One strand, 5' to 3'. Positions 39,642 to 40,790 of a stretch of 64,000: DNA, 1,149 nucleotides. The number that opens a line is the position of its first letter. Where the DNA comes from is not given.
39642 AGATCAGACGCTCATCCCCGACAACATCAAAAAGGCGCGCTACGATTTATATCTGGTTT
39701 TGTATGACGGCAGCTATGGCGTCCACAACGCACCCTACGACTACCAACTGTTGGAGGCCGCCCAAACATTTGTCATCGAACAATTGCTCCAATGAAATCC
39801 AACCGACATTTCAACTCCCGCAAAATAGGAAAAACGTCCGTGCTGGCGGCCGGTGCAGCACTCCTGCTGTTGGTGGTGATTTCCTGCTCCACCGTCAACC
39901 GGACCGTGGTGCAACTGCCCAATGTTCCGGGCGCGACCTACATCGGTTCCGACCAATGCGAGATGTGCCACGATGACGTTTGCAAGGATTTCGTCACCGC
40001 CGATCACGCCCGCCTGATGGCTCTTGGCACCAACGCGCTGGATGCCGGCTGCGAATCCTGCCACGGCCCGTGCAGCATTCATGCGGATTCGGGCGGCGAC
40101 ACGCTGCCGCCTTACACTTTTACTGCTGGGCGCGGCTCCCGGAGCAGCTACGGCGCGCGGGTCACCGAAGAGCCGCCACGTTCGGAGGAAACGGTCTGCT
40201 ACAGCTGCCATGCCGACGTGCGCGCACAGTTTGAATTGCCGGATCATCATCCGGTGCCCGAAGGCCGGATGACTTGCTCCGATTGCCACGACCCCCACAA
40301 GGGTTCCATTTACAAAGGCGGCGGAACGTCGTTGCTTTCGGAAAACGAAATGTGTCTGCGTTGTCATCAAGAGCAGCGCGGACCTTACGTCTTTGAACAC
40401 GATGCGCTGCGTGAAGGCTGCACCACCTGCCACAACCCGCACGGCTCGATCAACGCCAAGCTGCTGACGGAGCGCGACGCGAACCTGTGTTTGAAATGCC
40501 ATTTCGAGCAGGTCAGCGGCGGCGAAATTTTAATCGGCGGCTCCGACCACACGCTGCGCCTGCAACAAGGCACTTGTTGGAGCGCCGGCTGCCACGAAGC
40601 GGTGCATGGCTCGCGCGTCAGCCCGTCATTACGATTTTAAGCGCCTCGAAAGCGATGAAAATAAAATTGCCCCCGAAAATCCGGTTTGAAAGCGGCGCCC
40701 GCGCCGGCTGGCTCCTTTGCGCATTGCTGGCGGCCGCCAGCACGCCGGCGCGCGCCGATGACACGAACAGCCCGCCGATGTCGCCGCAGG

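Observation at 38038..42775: Module 1 has the mtrC-mtrA-mtrB gene order but different parts: nonaheme surface cytochrome, octaheme lipoprotein, 706-aa barrel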

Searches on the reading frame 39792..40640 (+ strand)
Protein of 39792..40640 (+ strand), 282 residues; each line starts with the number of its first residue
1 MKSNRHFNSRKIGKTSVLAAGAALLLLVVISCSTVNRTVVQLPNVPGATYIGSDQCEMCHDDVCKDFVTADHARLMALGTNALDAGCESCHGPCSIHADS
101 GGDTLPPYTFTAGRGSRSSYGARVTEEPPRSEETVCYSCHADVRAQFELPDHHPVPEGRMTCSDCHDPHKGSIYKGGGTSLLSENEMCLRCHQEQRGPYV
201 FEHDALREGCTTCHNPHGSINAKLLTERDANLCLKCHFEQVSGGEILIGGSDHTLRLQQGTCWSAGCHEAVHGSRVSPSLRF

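Call 4: search_protein_families(library=pfam, proteins=[window:39792-40640:+], max_evalue=0.01)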
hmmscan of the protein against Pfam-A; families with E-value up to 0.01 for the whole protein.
window:39792-40640:+ (282 aa): 5 families
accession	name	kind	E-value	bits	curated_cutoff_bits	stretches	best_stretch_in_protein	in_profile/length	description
PF09699.15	Paired_CXXCH_1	-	5.4e-20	71.3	20.6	2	203-239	1-38/41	Doubled CXXCH motif (Paired_CXXCH_1)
PF14522.11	Cytochrome_C7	-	3.3e-06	27.3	24.8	1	133-193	13-67/67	Cytochrome c7 and related cytochrome c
PF14537.11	Cytochrom_c3_2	-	2.4e-05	25.1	25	1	129-193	22-79/79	Cytochrome c3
PF22113.1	Mtrc-MtrF_II-IV_dom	-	4.3e-05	23.6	30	0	184-219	5-40/176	Outer membrane cytochrome MtrC/MtrF-like, domains II/IV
PF22678.1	Cytochrom_c_NrfB-like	-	0.0045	17.9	27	0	87-170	1-69/89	Cytochrome c-type protein NrfB-like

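Call 5: search_protein_families(library=ncbifam, proteins=[window:39792-40640:+], max_evalue=0.01)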
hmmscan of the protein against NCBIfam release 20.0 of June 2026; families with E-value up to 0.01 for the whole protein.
window:39792-40640:+ (282 aa): 6 families
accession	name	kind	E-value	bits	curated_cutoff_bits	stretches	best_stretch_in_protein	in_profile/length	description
NF041028.1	decahem_GSU2203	exception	8.5e-55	186.2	325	2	131-239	146-254/317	GSU2203 family decaheme c-type cytochrome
TIGR03508.1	decahem_SO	subfamily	6.4e-49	166.7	192.2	2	131-276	115-256/258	DmsE family decaheme c-type cytochrome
TIGR01905.1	paired_CXXCH_1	subfamily_domain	5.6e-17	61.4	25.2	2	203-239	1-38/41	doubled CXXCH domain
TIGR03153.1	cytochr_NrfH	equivalog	0.00024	21.2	134.2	0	180-271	23-112/138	cytochrome c nitrite reductase small subunit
NF041198.1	UshA_like_PCGU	equivalog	0.0015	17.2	275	0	55-100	444-488/519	UshA-like (seleno)protein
NF045722.1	c3_cytochr_TmcA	equivalog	0.004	17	114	1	186-243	58-116/125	acidic tetraheme cytochrome c3 TmcA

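Call 6: search_solved_structures(query=window:39792-40640:+, max_evalue=0.01, show_alignments=2)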
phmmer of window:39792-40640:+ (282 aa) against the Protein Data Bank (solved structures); distinct sequences matched with E-value up to 0.01: 3.
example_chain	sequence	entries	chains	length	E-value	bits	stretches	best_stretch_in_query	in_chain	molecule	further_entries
6r2q_A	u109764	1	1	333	9.2e-31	110.4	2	131-275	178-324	Cystathionine beta-synthase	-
7c52_C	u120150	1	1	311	0.0078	18.8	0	44-141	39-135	Photosynthetic reaction center cytochrome c subunit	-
1eys_C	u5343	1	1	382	0.0091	18.5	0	44-141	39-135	PHOTOSYNTHETIC REACTION CENTER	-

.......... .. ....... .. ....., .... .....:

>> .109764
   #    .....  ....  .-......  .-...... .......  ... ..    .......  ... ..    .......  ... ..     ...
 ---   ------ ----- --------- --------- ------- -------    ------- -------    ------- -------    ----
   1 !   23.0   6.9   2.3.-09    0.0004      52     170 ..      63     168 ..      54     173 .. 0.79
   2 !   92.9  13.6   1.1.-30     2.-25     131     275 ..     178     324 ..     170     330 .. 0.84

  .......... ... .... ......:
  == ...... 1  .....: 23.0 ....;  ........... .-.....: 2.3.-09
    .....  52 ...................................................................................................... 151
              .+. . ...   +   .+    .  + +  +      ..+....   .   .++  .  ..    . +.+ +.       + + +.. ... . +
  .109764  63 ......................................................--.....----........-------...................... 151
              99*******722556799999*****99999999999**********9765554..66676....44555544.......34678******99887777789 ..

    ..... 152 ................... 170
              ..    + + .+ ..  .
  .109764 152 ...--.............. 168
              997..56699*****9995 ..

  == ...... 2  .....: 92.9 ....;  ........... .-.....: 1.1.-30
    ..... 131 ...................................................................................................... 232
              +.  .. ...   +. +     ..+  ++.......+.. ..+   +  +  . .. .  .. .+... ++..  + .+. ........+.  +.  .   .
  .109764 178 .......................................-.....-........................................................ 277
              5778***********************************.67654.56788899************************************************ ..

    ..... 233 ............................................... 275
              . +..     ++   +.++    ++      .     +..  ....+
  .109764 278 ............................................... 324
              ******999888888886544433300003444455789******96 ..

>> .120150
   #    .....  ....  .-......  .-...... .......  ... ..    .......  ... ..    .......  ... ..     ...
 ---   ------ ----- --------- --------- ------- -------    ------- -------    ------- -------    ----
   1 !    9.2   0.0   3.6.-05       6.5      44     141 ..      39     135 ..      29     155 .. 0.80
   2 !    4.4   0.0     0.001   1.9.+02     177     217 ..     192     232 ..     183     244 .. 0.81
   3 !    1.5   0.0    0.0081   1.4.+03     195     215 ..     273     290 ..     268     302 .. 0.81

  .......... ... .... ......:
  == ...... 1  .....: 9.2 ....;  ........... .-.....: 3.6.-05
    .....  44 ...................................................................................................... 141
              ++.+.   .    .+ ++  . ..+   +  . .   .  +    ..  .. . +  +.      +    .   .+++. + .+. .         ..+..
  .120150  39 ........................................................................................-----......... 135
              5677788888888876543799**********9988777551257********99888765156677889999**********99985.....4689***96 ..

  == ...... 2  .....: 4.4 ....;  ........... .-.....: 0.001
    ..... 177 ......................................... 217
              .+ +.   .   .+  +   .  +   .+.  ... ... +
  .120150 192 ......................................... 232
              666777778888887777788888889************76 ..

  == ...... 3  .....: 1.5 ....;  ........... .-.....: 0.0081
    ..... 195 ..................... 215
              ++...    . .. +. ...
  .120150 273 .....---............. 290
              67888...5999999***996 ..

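Call 67: search_protein_representatives(protein=window:39792-40640:+)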
Query: 282 residues. Proteins with E-value up to 0.001 (for the whole library): 4557; up to 1e-10: 1883; up to 1e-30: 218. The best 150 are listed.
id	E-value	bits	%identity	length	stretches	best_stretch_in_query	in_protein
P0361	4.2e-97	341.3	60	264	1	18-282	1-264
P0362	2.1e-67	243.9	51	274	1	11-277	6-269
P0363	4.7e-67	242.7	58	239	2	42-180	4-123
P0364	4.3e-66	239.6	69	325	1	110-252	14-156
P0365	9.9e-64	231.8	62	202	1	17-183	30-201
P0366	2.8e-62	227.0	67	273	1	21-165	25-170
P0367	3.3e-61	223.5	47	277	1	21-280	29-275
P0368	1.0e-60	221.9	51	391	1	43-282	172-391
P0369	1.6e-60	221.3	35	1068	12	134-246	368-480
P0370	2.8e-60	220.5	59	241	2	128-282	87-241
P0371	3.7e-57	210.3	55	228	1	104-282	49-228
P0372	5.4e-57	209.7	47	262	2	128-282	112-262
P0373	1.2e-55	205.3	35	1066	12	134-252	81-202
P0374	4.5e-55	203.4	55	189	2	127-282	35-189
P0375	4.8e-55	203.3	65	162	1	113-242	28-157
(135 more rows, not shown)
